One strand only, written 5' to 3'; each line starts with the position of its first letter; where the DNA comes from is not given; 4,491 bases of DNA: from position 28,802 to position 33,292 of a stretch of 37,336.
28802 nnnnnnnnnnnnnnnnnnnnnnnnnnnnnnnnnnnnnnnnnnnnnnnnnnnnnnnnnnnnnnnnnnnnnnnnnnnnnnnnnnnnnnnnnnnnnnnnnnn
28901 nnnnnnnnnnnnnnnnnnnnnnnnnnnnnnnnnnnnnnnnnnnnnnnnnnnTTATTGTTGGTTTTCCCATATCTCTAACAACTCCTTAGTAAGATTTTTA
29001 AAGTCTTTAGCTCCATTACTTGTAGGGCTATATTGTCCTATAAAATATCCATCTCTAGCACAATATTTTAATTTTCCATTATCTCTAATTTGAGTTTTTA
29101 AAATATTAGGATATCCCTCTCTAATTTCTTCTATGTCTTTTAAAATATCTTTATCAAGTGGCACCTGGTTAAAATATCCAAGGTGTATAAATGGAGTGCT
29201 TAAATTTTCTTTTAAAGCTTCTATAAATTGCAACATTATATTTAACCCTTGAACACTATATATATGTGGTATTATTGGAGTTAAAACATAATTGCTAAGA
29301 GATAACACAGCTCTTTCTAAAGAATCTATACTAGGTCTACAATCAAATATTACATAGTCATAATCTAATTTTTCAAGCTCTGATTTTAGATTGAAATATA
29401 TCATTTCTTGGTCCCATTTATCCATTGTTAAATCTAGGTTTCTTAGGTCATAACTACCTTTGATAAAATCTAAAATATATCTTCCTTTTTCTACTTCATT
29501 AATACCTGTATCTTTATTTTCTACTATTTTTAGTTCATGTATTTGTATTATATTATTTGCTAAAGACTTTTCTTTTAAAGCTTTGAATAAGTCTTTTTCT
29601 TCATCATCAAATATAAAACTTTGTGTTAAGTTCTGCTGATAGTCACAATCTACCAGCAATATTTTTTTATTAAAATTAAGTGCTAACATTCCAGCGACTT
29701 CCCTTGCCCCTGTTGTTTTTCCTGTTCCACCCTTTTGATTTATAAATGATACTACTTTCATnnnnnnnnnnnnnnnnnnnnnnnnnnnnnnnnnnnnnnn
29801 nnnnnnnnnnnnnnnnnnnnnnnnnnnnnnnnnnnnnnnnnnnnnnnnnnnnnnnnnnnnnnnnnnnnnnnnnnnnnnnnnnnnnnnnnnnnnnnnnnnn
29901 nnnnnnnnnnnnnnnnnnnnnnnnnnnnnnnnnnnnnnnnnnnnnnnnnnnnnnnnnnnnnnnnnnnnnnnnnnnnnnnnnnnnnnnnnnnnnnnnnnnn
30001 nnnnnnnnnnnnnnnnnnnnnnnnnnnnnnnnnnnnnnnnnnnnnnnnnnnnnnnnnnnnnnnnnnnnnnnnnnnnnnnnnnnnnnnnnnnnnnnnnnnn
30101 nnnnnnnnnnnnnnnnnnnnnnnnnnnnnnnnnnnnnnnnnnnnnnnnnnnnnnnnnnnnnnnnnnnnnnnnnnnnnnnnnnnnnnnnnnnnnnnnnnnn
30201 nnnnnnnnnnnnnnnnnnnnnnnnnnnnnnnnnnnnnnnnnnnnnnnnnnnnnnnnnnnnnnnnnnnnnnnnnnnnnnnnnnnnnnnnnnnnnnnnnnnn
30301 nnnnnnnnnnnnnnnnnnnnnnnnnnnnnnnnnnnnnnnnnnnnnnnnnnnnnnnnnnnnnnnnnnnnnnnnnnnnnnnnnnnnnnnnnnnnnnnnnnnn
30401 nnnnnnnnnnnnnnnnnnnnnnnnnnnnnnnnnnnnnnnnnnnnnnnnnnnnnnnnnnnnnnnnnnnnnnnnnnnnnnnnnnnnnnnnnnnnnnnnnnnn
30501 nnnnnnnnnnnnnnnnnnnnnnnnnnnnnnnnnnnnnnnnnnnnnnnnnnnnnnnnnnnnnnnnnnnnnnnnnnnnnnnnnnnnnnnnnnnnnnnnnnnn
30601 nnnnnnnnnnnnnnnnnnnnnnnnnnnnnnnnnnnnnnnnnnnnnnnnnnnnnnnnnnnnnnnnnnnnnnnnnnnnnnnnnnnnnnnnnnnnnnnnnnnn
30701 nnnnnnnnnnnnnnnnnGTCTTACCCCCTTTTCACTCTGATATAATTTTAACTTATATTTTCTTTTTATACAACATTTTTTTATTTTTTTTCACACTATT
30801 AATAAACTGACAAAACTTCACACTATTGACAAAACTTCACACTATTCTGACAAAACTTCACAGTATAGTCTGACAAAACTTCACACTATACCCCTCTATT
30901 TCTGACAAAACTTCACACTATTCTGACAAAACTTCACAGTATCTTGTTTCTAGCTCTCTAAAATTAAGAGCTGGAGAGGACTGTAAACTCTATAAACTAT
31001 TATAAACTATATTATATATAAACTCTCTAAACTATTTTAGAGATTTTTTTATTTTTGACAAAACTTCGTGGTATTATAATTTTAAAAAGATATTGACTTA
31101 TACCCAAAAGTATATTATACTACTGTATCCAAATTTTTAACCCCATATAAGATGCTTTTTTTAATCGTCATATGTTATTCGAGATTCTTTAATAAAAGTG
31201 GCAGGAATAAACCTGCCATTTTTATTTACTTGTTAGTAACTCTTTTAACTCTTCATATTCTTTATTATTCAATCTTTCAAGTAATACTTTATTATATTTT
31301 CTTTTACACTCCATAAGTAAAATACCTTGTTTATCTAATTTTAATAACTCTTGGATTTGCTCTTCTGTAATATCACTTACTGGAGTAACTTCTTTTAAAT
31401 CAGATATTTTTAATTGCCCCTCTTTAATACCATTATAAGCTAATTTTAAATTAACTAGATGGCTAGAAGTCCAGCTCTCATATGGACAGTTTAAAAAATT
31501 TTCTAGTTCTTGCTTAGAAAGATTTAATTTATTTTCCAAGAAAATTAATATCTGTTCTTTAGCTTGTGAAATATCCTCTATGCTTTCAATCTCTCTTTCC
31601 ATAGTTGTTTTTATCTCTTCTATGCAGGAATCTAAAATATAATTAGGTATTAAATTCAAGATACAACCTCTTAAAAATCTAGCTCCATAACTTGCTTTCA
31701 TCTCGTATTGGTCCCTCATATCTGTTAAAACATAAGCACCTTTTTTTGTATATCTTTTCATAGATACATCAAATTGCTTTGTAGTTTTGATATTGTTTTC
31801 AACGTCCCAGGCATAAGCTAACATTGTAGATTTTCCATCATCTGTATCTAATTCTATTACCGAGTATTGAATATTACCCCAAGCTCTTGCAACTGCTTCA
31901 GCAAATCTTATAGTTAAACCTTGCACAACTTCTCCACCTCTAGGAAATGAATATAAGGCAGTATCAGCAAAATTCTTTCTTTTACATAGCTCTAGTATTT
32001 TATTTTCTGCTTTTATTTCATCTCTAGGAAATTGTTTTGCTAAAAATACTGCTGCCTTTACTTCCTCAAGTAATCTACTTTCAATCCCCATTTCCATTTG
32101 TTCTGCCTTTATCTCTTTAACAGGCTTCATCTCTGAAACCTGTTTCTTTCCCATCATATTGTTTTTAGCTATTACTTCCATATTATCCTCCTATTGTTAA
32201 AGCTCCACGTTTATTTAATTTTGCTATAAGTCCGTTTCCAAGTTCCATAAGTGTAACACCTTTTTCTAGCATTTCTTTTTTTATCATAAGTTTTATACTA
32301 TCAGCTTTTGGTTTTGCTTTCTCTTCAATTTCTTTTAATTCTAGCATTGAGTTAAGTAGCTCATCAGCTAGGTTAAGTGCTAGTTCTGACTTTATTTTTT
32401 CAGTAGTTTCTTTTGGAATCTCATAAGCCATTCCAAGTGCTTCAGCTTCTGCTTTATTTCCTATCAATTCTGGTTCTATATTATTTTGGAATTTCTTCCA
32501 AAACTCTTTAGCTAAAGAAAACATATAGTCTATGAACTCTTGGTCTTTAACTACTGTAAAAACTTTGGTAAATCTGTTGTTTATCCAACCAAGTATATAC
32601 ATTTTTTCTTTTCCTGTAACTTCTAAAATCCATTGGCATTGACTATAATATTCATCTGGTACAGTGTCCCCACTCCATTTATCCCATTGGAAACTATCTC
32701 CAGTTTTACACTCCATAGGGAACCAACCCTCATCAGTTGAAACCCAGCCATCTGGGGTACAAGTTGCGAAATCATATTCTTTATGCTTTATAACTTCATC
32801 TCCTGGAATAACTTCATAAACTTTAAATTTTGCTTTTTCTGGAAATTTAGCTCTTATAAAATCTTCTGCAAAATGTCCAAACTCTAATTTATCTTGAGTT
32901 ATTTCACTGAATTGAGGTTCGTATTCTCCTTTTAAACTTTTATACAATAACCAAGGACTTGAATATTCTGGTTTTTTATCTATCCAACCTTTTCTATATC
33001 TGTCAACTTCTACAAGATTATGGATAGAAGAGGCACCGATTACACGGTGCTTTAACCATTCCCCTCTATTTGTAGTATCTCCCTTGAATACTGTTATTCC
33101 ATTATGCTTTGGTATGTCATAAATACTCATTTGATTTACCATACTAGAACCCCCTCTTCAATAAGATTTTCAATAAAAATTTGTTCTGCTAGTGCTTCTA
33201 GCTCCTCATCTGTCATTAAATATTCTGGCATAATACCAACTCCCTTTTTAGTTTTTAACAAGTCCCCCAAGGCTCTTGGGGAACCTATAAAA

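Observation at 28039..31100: Plasmid maintenance backbone (Rep_3 + iterons + ParA/ParB-like) inside a complete temperate phage: a phage-plasmid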

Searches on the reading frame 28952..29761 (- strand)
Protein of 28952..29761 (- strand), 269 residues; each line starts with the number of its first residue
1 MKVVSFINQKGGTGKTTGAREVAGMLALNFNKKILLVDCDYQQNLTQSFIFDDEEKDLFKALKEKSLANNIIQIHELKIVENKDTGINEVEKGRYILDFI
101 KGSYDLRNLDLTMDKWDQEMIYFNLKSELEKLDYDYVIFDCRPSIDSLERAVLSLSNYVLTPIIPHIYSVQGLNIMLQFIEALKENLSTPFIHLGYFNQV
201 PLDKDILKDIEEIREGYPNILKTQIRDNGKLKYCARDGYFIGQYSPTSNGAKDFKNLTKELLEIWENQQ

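Call 5: search_protein_families(library=pfam, proteins=[window:28952-29761:-], max_evalue=0.01)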
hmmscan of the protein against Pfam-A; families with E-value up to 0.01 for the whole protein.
window:28952-29761:- (269 aa): 6 families
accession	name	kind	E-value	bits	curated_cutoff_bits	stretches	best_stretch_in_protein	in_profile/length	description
PF13614.12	AAA_31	-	6.8e-35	121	27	1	1-188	1-172/177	AAA domain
PF01656.29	CbiA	-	1.1e-10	42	25.4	1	5-188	2-70/125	CobQ/CobB/MinD/ParA nucleotide binding domain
PF02374.21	ArsA_ATPase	-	2.5e-08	33.9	24.3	1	6-172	5-160/305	Anion-transporting ATPase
PF09140.17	MipZ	-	2.3e-06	27.5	20.7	1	3-91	2-90/262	ATPase MipZ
PF00142.24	Fer4_NifH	-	1.2e-05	25.3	25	1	8-93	6-87/271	4Fe-4S iron sulfur cluster binding proteins, NifH/frxC family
PF07015.17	VirC1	-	0.00072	19.4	24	0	1-47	1-46/231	VirC1 protein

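Call 11: search_protein_families(library=phrogs, proteins=[window:28952-29761:-], max_evalue=0.001)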
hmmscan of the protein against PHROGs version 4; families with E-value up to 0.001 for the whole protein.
window:28952-29761:- (269 aa): 1 family
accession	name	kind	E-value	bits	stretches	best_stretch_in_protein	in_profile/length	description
phrog_164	-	DNA, RNA and nucleotide metabolism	2.8e-44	153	1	1-268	224-476/500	ParA-like partition protein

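Call 31: search_protein_families(library=ncbifam, proteins=[window:28952-29761:-], max_evalue=0.1)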
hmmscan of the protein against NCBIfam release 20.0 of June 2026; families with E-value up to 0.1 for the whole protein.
window:28952-29761:- (269 aa): 21 families
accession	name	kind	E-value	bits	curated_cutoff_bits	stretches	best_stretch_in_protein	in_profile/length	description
NF041546.1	ParA_partition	equivalog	1.6e-23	83.3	180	2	3-74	1-73/203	ParA family partition ATPase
NF041283.1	PrgP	equivalog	6.9e-17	61.7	400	1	2-161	3-151/297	ParA superfamily DNA segregation protein PrgP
TIGR03453.1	partition_RepA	equivalog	8.2e-12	44.6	348.45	1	2-182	105-283/387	plasmid partitioning protein RepA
TIGR03371.1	cellulose_yhjQ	equivalog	3e-09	36.7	157.85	2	1-57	1-56/246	cellulose biosynthesis protein BcsQ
NF047398.1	AAA_KGGVGR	domain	3.9e-07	30.6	90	1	1-179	2-188/190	KGGVGR-motif variant AAA ATPase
TIGR00345.1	GET3_arsA_TRC40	subfamily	5.6e-07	29.4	135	1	6-218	1-191/299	TRC40/GET3/ArsA family transport-energizing ATPase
TIGR01969.1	minD_arch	subfamily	6.8e-07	28.7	201.75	1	3-66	2-65/251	cell division ATPase MinD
TIGR01968.1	minD_bact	equivalog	7.6e-06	25.4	212.9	1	2-41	2-40/261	septum site-determining protein MinD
TIGR01287.1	nifH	equivalog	1.5e-05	24.5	394.35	1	8-91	6-84/275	nitrogenase iron protein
NF009701.0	PRK13230.1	subfamily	7e-05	22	350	1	7-84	6-83/291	nitrogenase reductase-like protein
NF010443.0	PRK13869.1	subfamily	7.3e-05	21.7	446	1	2-172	122-290/405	plasmid-partitioning protein RepA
NF010423.0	PRK13849.1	equivalog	0.00013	21.4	313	1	1-47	1-46/231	conjugal transfer ATPase VirC1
TIGR01007.1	eps_fam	subfamily_domain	0.00035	20.2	108.05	1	1-80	17-99/204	polysaccharide biosynthesis tyrosine autokinase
NF053622.1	ATPseBagAMYCTU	equivalog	0.00047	19.7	400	1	6-52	11-56/325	ATPase BagA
TIGR03018.1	pepcterm_TyrKin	hypoth_equivalog_domain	0.00053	19.4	230.65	1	12-68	46-104/207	XrtA-associated tyrosine autokinase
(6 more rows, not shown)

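Call 44: search_dna_similar(query=window:28952-29761:-, collection=plasmids, mode=protein, max_rows=15, max_evalue=0.00001)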
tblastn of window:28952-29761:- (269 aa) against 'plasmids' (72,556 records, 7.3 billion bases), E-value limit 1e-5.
The search stops at 5000 records and this limit was reached: more records match than are counted here, and every count below describes the 5000 best-scoring records only.
Records with a match: at least 5000; places in all: 5267; records where one place covers at least 80% of the query: 3326.
Best place of each record, by identity: <60% 5000.
By first word of the organism name: Enterococcus 944; Klebsiella 386; Borreliella 277; Escherichia 274; Salmonella 273; Borrelia 222; Lactococcus 179; Lactiplantibacillus 164; Piscirickettsia 151; Rhizobium 107; and 329 more.
By predicted mobility (MOB-suite, as given by PLSDB): non-mobilizable 2152; conjugative 1658; mobilizable 1190.
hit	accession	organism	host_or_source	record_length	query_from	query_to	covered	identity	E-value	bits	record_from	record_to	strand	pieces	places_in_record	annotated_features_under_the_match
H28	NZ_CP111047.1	Chondrinema litorale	Seaweed,red alga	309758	1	262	97%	32.5%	1e-23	107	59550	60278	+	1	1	ParA family protein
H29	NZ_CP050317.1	Chlamydia buteonis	Buteo jamaicensis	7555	1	261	97%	32.4%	3e-14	79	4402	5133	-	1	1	ParA family protein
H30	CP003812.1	Chlamydia psittaci 84/55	Amazona sp.,lungs of a diseased parakeet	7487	1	261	97%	32.2%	3e-14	79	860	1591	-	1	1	cobQ/CobB/MinD/ParA nucleotide binding domain protein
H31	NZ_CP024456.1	Chlamydia psittaci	Homo sapiens,synovial fluid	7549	1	261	97%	32.2%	3e-14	79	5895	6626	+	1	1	ParA family protein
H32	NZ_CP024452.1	Chlamydia psittaci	Homo sapiens,synovial fluid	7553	1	261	97%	32.2%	3e-14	79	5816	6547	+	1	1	ParA family protein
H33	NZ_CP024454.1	Chlamydia psittaci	Homo sapiens,synovial fluid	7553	1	261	97%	32.2%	3e-14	79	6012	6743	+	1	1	ParA family protein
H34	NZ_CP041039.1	Chlamydophila parapsittaci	sheep,whole organism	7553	1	261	97%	32.2%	3e-14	79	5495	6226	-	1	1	ParA family protein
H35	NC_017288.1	Chlamydia psittaci 6BC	-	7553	1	261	97%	32.2%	3e-14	79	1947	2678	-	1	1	ParA family protein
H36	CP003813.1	Chlamydia psittaci CP3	Columba livia,urban pigeon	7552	1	261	97%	32.2%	3e-14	79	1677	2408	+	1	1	cobQ/CobB/MinD/ParA nucleotide binding domain protein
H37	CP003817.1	Chlamydia psittaci VS225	parakeet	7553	1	261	97%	32.2%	3e-14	79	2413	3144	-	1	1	cobQ/CobB/MinD/ParA nucleotide binding domain protein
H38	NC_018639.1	Chlamydia psittaci WC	Bos taurus,cattle during an outbreak of ...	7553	1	261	97%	32.2%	3e-14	79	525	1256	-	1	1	ParA family protein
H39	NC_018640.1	Chlamydia psittaci WS/RT/E30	Anas platyrhynchos,duck with no ...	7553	1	261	97%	32.2%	3e-14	79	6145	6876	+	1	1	ParA family protein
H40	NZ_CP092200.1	Chlamydia psittaci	Equus caballus,Foetus,fetal tissue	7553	1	261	97%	32.2%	3e-14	79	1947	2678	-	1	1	ParA family protein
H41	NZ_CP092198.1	Chlamydia psittaci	Equus caballus,Placenta,Placental tissue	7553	1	261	97%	32.2%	3e-14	79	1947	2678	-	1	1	ParA family protein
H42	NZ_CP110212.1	Chlamydia psittaci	Amazona aestiva,feces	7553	1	261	97%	32.2%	3e-14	79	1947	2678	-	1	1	ParA family protein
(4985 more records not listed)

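Call 84: search_protein_families(library=padloc, proteins=[window:28952-29761:-], max_evalue=0.001)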
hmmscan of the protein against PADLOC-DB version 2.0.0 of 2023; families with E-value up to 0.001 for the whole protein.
window:28952-29761:- (269 aa): 0 families

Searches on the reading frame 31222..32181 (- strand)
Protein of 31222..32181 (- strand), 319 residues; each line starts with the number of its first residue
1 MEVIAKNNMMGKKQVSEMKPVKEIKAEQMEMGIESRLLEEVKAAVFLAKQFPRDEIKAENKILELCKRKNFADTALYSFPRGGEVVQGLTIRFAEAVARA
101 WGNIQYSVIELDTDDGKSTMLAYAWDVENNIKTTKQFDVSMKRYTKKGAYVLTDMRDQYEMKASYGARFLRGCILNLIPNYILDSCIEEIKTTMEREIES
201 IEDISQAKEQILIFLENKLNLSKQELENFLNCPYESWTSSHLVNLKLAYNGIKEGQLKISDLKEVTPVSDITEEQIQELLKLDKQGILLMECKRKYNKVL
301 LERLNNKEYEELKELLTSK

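Call 5: search_protein_families(library=pfam, proteins=[window:31222-32181:-], max_evalue=0.01)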
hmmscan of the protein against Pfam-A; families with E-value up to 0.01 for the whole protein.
window:31222-32181:- (319 aa): 0 families

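Call 11: search_protein_families(library=phrogs, proteins=[window:31222-32181:-], max_evalue=0.001)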
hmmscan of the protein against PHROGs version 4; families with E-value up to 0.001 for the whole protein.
window:31222-32181:- (319 aa): 1 family
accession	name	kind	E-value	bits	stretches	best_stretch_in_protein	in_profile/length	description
phrog_3657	-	unknown function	7.8e-75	252.6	1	15-274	8-264/289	-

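Call 31: search_protein_families(library=ncbifam, proteins=[window:31222-32181:-], max_evalue=0.1)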
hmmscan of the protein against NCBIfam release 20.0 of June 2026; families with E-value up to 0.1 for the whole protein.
window:31222-32181:- (319 aa): 2 families
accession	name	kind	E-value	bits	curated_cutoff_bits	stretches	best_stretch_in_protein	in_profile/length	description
NF011822.1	PRK15294.1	equivalog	0.007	14.3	1397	1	96-166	424-491/845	fimbrial outer membrane usher protein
TIGR04335.1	AmmeMemoSam_A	hypoth_equivalog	0.081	12.3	99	0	251-301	85-133/175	AmmeMemoRadiSam system protein A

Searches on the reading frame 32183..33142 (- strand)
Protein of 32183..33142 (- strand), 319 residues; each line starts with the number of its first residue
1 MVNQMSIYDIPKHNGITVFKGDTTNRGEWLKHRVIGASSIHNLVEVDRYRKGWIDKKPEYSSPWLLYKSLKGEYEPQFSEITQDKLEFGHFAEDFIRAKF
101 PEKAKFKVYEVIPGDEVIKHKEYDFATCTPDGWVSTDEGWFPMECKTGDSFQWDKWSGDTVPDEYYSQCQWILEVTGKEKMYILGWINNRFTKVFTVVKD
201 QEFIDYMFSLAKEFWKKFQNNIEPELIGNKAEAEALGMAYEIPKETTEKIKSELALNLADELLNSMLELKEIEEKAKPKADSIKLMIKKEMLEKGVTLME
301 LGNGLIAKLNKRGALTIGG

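Call 5: search_protein_families(library=pfam, proteins=[window:32183-33142:-], max_evalue=0.01)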
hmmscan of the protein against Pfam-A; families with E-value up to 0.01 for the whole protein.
window:32183-33142:- (319 aa): 1 family
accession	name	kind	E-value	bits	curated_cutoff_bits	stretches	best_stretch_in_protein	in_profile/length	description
PF09588.16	YqaJ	-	2.9e-18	67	22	1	29-179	2-150/150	YqaJ-like viral recombinase domain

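Call 11: search_protein_families(library=phrogs, proteins=[window:32183-33142:-], max_evalue=0.001)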
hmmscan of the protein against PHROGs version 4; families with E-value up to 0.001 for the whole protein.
window:32183-33142:- (319 aa): 2 families
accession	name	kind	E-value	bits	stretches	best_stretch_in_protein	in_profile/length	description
phrog_434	-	DNA, RNA and nucleotide metabolism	1.5e-41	143.9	1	17-312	48-327/372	RecE-like recombination exonuclease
phrog_149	-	DNA, RNA and nucleotide metabolism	1.5e-11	44.4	1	23-280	598-853/1242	exonuclease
